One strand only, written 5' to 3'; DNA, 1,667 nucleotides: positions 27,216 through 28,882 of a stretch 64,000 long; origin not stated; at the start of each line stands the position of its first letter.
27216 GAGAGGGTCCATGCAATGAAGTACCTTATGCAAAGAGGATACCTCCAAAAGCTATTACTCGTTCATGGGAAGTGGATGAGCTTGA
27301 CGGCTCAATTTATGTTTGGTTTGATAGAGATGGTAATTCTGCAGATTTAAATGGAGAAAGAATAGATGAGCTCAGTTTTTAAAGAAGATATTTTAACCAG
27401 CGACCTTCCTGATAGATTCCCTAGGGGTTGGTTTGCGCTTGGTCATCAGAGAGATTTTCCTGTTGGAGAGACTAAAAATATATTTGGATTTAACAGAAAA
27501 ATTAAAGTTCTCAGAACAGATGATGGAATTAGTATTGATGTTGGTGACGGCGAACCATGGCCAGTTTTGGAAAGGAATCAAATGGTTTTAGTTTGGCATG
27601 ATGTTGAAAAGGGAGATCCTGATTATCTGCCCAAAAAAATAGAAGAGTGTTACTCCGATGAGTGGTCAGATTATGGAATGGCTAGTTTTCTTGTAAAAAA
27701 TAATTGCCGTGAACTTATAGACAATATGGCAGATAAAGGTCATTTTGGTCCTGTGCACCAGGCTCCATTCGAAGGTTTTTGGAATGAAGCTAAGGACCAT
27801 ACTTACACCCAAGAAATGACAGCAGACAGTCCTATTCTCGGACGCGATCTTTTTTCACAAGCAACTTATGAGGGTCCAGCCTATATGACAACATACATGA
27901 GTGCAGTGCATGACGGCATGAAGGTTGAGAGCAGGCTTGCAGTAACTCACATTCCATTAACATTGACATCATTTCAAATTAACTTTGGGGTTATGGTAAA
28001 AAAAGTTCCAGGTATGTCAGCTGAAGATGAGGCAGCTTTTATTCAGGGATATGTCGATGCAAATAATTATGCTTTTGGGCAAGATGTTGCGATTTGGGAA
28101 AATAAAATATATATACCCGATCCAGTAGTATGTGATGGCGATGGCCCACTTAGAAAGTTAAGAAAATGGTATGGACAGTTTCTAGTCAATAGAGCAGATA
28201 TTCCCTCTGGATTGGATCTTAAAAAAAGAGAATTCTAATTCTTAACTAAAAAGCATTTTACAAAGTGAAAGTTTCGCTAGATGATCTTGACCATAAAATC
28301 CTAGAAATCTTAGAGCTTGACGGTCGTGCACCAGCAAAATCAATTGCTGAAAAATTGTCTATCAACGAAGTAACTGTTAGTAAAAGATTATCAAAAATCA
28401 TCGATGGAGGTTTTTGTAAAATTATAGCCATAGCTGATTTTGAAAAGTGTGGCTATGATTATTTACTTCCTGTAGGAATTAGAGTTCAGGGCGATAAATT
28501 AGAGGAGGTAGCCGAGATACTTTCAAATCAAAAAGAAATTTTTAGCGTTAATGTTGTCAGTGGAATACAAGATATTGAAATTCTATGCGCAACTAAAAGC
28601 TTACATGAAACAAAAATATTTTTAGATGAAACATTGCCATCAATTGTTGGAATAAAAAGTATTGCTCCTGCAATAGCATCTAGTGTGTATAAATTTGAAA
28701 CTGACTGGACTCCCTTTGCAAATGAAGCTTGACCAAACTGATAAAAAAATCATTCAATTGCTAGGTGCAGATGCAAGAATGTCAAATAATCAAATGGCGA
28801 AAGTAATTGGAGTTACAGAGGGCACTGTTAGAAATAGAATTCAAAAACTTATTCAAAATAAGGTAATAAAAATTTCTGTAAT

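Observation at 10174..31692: Compact 24-gene co-directional operon resembling steroid-nucleus (9,10-seco plus HIP) catabolism in an AT-rich streamlined genome, with canonical parts missing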

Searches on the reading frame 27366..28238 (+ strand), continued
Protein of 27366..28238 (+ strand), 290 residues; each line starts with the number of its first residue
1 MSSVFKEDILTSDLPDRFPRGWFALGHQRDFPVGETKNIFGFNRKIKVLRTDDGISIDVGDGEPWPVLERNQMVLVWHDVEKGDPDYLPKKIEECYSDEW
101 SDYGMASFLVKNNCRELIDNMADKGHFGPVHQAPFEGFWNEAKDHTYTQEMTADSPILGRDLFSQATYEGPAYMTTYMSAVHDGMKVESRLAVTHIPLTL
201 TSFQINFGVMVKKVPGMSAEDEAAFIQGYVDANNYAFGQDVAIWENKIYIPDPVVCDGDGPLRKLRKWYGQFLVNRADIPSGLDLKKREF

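Call 51: search_protein_families(library=ncbifam, proteins=[L088:18075-19568:-, L088:19655-19873:-, L088:11491-12648:+, L088:5729-6484:+, L088:1718-2755:-], max_evalue=0.00001)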
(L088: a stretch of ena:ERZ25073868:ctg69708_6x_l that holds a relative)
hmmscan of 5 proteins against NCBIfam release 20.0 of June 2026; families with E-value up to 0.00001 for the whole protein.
L088:18075-19568:- (497 aa): 31 families (the best 25 are shown)
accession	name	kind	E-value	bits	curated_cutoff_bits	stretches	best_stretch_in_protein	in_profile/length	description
NF005510.0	PRK07121.1-3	subfamily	3.7e-206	685.6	481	1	10-491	9-488/492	FAD-binding protein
NF005512.0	PRK07121.1-5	subfamily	9.6e-126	420.2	812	1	5-490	3-487/489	FAD-binding protein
NF005508.0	PRK07121.1-1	equivalog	4.7e-120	401.4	537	1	15-493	12-494/497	FAD-binding protein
NF005511.0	PRK07121.1-4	equivalog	1.2e-105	354.1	466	2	224-494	260-544/553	FAD-binding protein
NF005509.0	PRK07121.1-2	subfamily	2.2e-76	257.5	630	1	15-492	34-524/527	FAD-binding protein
NF005513.0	PRK07121.1-6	equivalog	2.2e-68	231.1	608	2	22-229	5-211/533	FAD-binding protein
TIGR01813.1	flavo_cyto_c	subfamily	9.9e-59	199.2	285.45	2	175-486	124-443/444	flavocytochrome c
NF009478.0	PRK12844.1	equivalog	4.6e-47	160.6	789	2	186-492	215-551/559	3-ketosteroid-delta-1-dehydrogenase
NF005064.0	PRK06481.1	equivalog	2.6e-46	158.4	542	2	180-490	189-500/506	flavocytochrome c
NF009473.0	PRK12835.1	subfamily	2.1e-44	152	837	3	192-319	224-361/585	FAD-binding protein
NF053717.1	VnlPnlRedVprA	equivalog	1.8e-40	139.2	600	3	363-490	356-479/481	vinyl phenol reductase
NF005882.1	PRK07843.1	equivalog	2.3e-40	138.5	788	3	186-322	207-351/547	3-oxosteroid 1-dehydrogenase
NF009477.0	PRK12843.1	equivalog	1.6e-36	125.9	758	3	16-115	9-105/578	FAD-dependent oxidoreductase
NF004789.0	PRK06134.1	subfamily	6.3e-36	124.1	747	3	305-493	358-571/581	FAD-dependent oxidoreductase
NF009474.0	PRK12837.1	equivalog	6.6e-36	124.2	675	2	195-462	188-482/513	FAD-binding protein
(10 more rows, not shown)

L088:19655-19873:- (72 aa): 0 families

L088:11491-12648:+ (385 aa): 5 families
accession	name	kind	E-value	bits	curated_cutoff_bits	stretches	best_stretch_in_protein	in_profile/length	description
NF008398.0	PRK11197.1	subfamily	3.5e-90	302.5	376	1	9-381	5-375/381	L-lactate dehydrogenase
TIGR03966.1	actino_HemFlav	equivalog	2.7e-82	276.5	470.85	1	8-382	6-378/385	pre-mycofactocin synthase MftD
NF033901.1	L_lactate_LldD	exception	1.4e-78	264.5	550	1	11-380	7-374/377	FMN-dependent L-lactate dehydrogenase LldD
TIGR02708.1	L_lactate_ox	equivalog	2.6e-72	243.9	645.5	2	11-184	17-191/367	L-lactate oxidase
TIGR02151.1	IPP_isom_2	equivalog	4.7e-13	48.8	281.3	1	300-382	254-335/338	type 2 isopentenyl-diphosphate Delta-isomerase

L088:5729-6484:+ (251 aa): 231 families (the best 25 are shown)
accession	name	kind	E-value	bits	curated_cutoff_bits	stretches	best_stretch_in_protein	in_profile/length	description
NF005559.1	PRK07231.1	subfamily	2.5e-65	220.5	215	1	9-249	3-248/249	glucose 1-dehydrogenase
NF009466.0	PRK12826.1-2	subfamily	1.2e-59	201.8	222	1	9-249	2-245/248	3-oxoacyl-ACP reductase FabG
TIGR01830.1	3oxo_ACP_reduc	equivalog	3e-58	197.3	297.75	1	13-247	1-237/239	3-oxoacyl-[acyl-carrier-protein] reductase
NF052558.1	MBtsdlDhBudC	equivalog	1e-57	195.6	270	1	9-250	2-243/250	meso-2,3-butanediol dehydrogenase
NF006693.0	PRK09242.1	equivalog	2.2e-56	190.9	328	1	6-249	6-254/258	SDR family oxidoreductase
NF004791.0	PRK06138.1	equivalog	4.9e-56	189.8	312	1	9-250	4-251/252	SDR family oxidoreductase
NF004197.0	PRK05653.1-1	equivalog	6e-56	189.8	332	1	8-249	5-247/249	3-oxoacyl-ACP reductase FabG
NF005309.0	PRK06841.1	subfamily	1.3e-55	188.6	286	1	6-250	11-254/255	GolD/DthD family dehydrogenase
NF004818.0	PRK06172.1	equivalog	1.7e-55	188.1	336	1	9-250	6-252/253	SDR family oxidoreductase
NF004778.0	PRK06124.1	equivalog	2.1e-55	187.9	303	1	8-250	9-254/256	SDR family oxidoreductase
TIGR01963.1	PHB_DH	subfamily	5.1e-55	186.5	307.05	1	11-251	2-255/255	3-hydroxybutyrate dehydrogenase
NF005067.0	PRK06484.1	equivalog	2.1e-54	184.9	713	1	9-250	8-253/524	short chain dehydrogenase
NF009093.0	PRK12429.1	subfamily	3.5e-54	183.8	258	1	9-251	4-259/259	3-hydroxybutyrate dehydrogenase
NF006070.0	PRK08213.1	subfamily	2.8e-53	181.1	279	1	6-250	8-258/259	gluconate 5-dehydrogenase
NF005681.0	PRK07478.1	subfamily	3.4e-53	180.6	267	1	9-249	5-250/254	SDR family oxidoreductase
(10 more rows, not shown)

L088:1718-2755:- (345 aa): 0 families

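Call 66: predict_structure(alignment_id=A2)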
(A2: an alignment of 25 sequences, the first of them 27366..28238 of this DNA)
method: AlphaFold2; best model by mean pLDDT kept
length: 290 residues; sequences in the alignment: 25
mean_pLDDT: 82.7   pTM: 0.82
mean pLDDT of the five models: 82.7, 77.7, 76.2, 72.9, 72.8
residues with pLDDT >= 90: 134; 70-90: 98; 50-70: 43; < 50: 15
segments of 3 or more residues with pLDDT < 50: 1-11
pLDDT, mean of each block of 10 residues (from residue 1): 40 71 94 95 95 93 90 94 91 96 93 67 58 76 87 81 91 92 90 91 92 93 93 87 76 56 73 76 66
secondary structure, 60 per line:
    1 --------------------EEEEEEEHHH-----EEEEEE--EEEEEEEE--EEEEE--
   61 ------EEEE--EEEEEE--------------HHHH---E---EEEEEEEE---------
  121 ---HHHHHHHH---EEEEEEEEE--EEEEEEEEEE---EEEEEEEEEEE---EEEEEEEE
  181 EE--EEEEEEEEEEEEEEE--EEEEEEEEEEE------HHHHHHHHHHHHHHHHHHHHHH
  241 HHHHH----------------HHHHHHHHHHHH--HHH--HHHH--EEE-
elements in order: E21-27 E36-41 E44-51 E54-58 E67-70 E73-78 H93-96 E104-111 H124-131 E135-143 E146-155 E159-169 E173-182 E185-199 E202-212 H219-245 H262-273 H281-284 E287-289

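Call 70: fold_search(model_id=the predicted structure, library=pdb)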
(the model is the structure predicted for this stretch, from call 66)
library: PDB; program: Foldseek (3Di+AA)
matches with E <= 10: 1553; with E <= 0.001: 121
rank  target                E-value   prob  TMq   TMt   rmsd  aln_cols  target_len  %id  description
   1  4qdc                  1.6e-23  1.00  0.85  0.68   3.9       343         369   28  Crystal structure of 3-ketosteroid-9-alpha-hydroxylase 5 (KshA5) from R. rhodochrous in complex with FE2/S2 (INORGANIC)  (released 2014-07-30)
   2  4qck                  2.4e-23  1.00  0.87  0.72   2.8       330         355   28  Crystal structure of 3-ketosteroid-9-alpha-hydroxylase (KshA) from M. tuberculosis in complex with 4-androstene-3,17-dio (released 2014-07-30)
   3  4qdf_B                2.4e-23  1.00  0.86  0.71   3.5       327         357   28  Crystal structure of apo KshA5 and KshA1 in complex with 1,4-30Q-CoA from R. rhodochrous (released 2014-07-30)
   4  2zyl                  6.3e-23  1.00  0.86  0.70   3.6       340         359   28  Crystal structure of 3-ketosteroid-9-alpha-hydroxylase (KshA) from M. tuberculosis (released 2009-03-03)
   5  4qdf_A                6.6e-23  1.00  0.86  0.70   3.4       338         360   29  Crystal structure of apo KshA5 and KshA1 in complex with 1,4-30Q-CoA from R. rhodochrous (released 2014-07-30)
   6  4qdd                  7.3e-23  1.00  0.84  0.68   3.7       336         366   29  Crystal structure of 3-ketosteroid-9-alpha-hydroxylase 5 (KshA5) from R. rhodochrous in complex with 1,4-30Q-CoA (released 2014-07-30)
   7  7szf_C                6.5e-11  1.00  0.65  0.58   4.8       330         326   12  Structure of the Rieske Non-heme Iron Oxygenase GxtA with beta-Saxitoxinol Bound (released 2022-01-19)
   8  7szh_B                7.6e-11  1.00  0.64  0.58   5.2       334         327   13  Structure of the Rieske Non-heme Iron Oxygenase SxtT with beta-saxitoxinol Bound (released 2022-01-19)
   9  6wn3_B                1.3e-10  1.00  0.63  0.57   5.2       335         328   13  Structure of the Rieske non-heme iron oxygenase SxtT (released 2020-06-17)
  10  7sze_C                1.6e-10  1.00  0.65  0.59   4.9       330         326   12  Structure of the Rieske Non-heme Iron Oxygenase GxtA with Saxitoxin Bound (released 2022-01-19)
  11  6wnb_C                1.7e-10  1.00  0.62  0.57   5.1       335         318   13  Structure of the Rieske non-heme iron oxygenase SxtT with dideoxysaxitoxin bound (released 2020-06-17)
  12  6wnb_A                1.9e-10  1.00  0.66  0.60   4.6       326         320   12  Structure of the Rieske non-heme iron oxygenase SxtT with dideoxysaxitoxin bound (released 2020-06-17)
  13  6wn3_A                2.8e-10  1.00  0.64  0.58   4.6       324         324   12  Structure of the Rieske non-heme iron oxygenase SxtT (released 2020-06-17)
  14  7sze_B                3.1e-10  1.00  0.64  0.57   4.8       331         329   12  Structure of the Rieske Non-heme Iron Oxygenase GxtA with Saxitoxin Bound (released 2022-01-19)
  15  6wnb_B                3.4e-10  1.00  0.63  0.57   5.2       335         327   13  Structure of the Rieske non-heme iron oxygenase SxtT with dideoxysaxitoxin bound (released 2020-06-17)
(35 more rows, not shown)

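Call 79: search_protein_representatives(protein=window:27366-28238:+)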
Query: 290 residues. Proteins with E-value up to 0.001 (for the whole library): 1262; up to 1e-10: 290; up to 1e-30: 28. The best 150 are listed.
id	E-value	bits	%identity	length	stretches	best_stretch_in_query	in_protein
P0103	8.6e-91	320.8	52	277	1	12-290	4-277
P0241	1.0e-64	235.2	45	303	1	9-280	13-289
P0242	1.1e-63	231.9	80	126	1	12-135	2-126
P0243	1.3e-61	225.0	45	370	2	64-282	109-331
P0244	2.8e-52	194.4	40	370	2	64-284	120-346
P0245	1.1e-50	189.1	66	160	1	134-290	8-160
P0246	3.1e-48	181.1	47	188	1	110-287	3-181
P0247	5.2e-48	180.4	41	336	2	64-280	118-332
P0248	3.6e-44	167.8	39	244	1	73-282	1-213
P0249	4.0e-41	157.8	77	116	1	151-242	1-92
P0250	7.7e-41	156.8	36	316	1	14-274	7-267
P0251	1.7e-40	155.7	38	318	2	64-273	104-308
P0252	4.4e-39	151.1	35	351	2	64-275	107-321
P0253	1.2e-38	149.6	38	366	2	64-285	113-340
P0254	5.2e-37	144.2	44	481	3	63-178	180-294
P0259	6.5e-35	137.3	35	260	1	18-277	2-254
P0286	5.1e-22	95.0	31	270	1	17-277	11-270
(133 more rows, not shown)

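Call 81: find_encoding_contigs(protein=P0241, flank=8000, max_places=2)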
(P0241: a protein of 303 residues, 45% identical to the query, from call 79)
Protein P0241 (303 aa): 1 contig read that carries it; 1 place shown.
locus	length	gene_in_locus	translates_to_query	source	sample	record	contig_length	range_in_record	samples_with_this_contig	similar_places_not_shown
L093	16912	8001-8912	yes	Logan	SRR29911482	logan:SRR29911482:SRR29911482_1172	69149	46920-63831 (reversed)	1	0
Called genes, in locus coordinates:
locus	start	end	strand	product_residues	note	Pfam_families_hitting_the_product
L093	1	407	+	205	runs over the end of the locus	PF03458:Gly_transporter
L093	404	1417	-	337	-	PF12625:Arabinose_bd, PF12833:HTH_18, PF00165:HTH_AraC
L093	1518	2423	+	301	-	PF04116:FA_hydroxylase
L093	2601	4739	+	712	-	PF07715:Plug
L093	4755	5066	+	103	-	-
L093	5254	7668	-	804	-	PF02412:TSP_3 (faint), PF02129:Peptidase_S15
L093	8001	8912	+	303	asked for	PF19298:KshA_C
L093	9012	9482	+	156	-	PF10604:Polyketide_cyc2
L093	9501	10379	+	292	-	PF00561:Abhydrolase_1, PF12146:Hydrolase_4, PF12697:Abhydrolase_6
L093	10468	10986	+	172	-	PF01810:LysE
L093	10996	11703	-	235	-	PF04452:Methyltrans_RNA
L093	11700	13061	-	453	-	PF00919:UPF0004, PF04055:Radical_SAM, PF18693:TRAM_2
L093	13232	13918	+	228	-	PF00702:Hydrolase, PF13419:HAD_2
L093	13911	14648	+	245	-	-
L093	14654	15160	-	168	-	PF10003:DUF2244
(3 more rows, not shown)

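Call 82: find_encoding_contigs(protein=P0250, flank=6000, max_places=2)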
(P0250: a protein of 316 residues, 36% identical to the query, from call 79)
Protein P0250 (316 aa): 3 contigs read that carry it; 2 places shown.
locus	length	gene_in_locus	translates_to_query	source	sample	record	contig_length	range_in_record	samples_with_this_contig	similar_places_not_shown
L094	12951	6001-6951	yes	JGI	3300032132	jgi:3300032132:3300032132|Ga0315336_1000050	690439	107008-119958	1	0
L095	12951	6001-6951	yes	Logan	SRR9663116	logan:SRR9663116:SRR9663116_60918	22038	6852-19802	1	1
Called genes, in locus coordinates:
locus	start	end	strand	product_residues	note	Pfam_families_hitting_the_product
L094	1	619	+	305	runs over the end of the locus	PF01118:Semialdhyde_dh (faint), PF09290:AcetDehyd-dimer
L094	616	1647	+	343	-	PF00682:HMGL-like, PF07836:DmpG_comm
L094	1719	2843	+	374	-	PF02771:Acyl-CoA_dh_N, PF02770:Acyl-CoA_dh_M, PF00441:Acyl-CoA_dh_1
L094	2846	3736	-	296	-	PF00561:Abhydrolase_1, PF12146:Hydrolase_4, PF12697:Abhydrolase_6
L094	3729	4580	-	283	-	PF06314:ADC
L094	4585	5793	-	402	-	PF04909:Amidohydro_2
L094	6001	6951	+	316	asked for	PF19298:KshA_C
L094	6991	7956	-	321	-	PF00126:HTH_1, PF01022:HTH_5 (weak), PF03466:LysR_substrate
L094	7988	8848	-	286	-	PF00106:adh_short, PF13561:adh_short_C2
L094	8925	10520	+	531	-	PF00171:Aldedh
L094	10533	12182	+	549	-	PF00732:GMC_oxred_N, PF01266:DAO (weak), PF05199:GMC_oxred_C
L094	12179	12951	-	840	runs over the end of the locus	PF03176:MMPL, PF02460:Patched (faint), PF12349:Sterol-sensing, PF03176:MMPL, PF00873:ACR_tran (weak)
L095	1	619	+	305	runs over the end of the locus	PF01118:Semialdhyde_dh (faint), PF09290:AcetDehyd-dimer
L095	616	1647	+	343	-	PF00682:HMGL-like, PF07836:DmpG_comm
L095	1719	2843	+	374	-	PF02771:Acyl-CoA_dh_N, PF02770:Acyl-CoA_dh_M, PF00441:Acyl-CoA_dh_1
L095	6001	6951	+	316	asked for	PF19298:KshA_C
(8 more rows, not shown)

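Call 83: find_encoding_contigs(protein=P0259, flank=6000, max_places=2)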
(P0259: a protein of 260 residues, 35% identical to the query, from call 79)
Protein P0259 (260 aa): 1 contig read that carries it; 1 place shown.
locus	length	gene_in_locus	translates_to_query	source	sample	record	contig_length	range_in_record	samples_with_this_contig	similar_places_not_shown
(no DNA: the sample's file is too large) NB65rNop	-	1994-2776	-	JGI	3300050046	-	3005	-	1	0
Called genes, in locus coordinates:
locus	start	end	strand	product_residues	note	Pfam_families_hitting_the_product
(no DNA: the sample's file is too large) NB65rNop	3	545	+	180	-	?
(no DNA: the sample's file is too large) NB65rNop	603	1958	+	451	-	PF16868:NMT1_3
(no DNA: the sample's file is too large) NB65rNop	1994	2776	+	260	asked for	PF19298:KshA_C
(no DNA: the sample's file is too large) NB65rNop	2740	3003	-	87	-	?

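Call 84: find_encoding_contigs(protein=P0286, flank=6000, max_places=2)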
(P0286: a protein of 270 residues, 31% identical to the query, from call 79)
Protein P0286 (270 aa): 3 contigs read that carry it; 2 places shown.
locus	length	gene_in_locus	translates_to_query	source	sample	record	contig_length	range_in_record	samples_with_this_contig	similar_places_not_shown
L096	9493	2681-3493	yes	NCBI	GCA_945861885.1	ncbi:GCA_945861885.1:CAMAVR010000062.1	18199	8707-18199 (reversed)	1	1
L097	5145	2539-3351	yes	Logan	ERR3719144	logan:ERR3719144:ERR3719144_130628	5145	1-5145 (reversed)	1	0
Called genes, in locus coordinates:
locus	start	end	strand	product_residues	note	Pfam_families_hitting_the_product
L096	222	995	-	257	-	PF05721:PhyH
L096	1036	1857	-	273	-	PF19298:KshA_C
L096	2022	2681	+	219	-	-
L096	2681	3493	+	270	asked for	PF19298:KshA_C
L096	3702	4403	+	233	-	PF00355:Rieske, PF19298:KshA_C (faint)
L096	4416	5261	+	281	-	PF19298:KshA_C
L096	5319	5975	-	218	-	PF03781:FGE-sulfatase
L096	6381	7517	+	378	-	-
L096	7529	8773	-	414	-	PF01734:Patatin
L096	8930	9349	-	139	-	-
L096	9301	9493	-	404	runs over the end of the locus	PF00305:Lipoxygenase (faint)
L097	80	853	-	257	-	PF05721:PhyH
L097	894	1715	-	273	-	PF19298:KshA_C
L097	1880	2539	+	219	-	-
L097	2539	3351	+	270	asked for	PF19298:KshA_C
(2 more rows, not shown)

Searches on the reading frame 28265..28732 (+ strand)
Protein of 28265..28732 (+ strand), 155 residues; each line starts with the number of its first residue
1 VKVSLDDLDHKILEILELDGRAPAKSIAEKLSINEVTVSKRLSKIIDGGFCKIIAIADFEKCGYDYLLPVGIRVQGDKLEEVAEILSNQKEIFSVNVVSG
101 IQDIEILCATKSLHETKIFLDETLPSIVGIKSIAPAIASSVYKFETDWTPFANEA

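Call 5: search_protein_families(library=pfam, proteins=[window:28265-28732:+])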
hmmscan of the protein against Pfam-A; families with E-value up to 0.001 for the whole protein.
window:28265-28732:+ (155 aa): 4 families
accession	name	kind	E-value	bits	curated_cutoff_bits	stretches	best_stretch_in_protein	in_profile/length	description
PF13404.12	HTH_AsnC-type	-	6.3e-10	39.1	27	1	5-44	1-40/42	AsnC-type helix-turn-helix domain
PF13412.12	HTH_24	-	1.8e-07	31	21.9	1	5-49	1-45/48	Winged helix-turn-helix DNA-binding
PF01037.27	AsnC_trans_reg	-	2.5e-06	27.7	25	1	70-137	1-69/73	Lrp/AsnC ligand binding domain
PF08279.18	HTH_11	-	3.9e-05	23.9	25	1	11-56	4-49/55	HTH domain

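Call 9: search_protein_families(library=ncbifam, proteins=[window:28265-28732:+], max_evalue=0.00001)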
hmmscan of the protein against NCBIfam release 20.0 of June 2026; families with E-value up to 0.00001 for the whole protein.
window:28265-28732:+ (155 aa): 6 families
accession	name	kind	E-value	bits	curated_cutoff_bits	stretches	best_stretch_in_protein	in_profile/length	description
NF041396.1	TranRegLrp_Halo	equivalog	3.1e-14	53.1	190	1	5-106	3-105/149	HTH-type transcriptional regulator Lrp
NF053758.1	ChrTpTrnRegChrS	equivalog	6.6e-12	45.5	250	1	3-143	10-151/158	chromate efflux transcriptional regulator ChrS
NF040820.1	trans_reg_LrpA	equivalog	3.4e-11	43.2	250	1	5-137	2-135/141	HTH-type transcriptional regulator LrpA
NF040947.1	trans_reg_LysM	equivalog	1.5e-10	40.9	180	1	5-133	1-127/136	HTH-type transcriptional regulator LysM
NF008384.0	PRK11179.1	equivalog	2.3e-08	34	227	1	3-134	5-138/153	transcriptional regulator AsnC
NF041395.1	TranRegLrpA1_Halo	equivalog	2e-06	27.9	250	1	8-137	6-136/142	HTH-type transcriptional regulator LrpA1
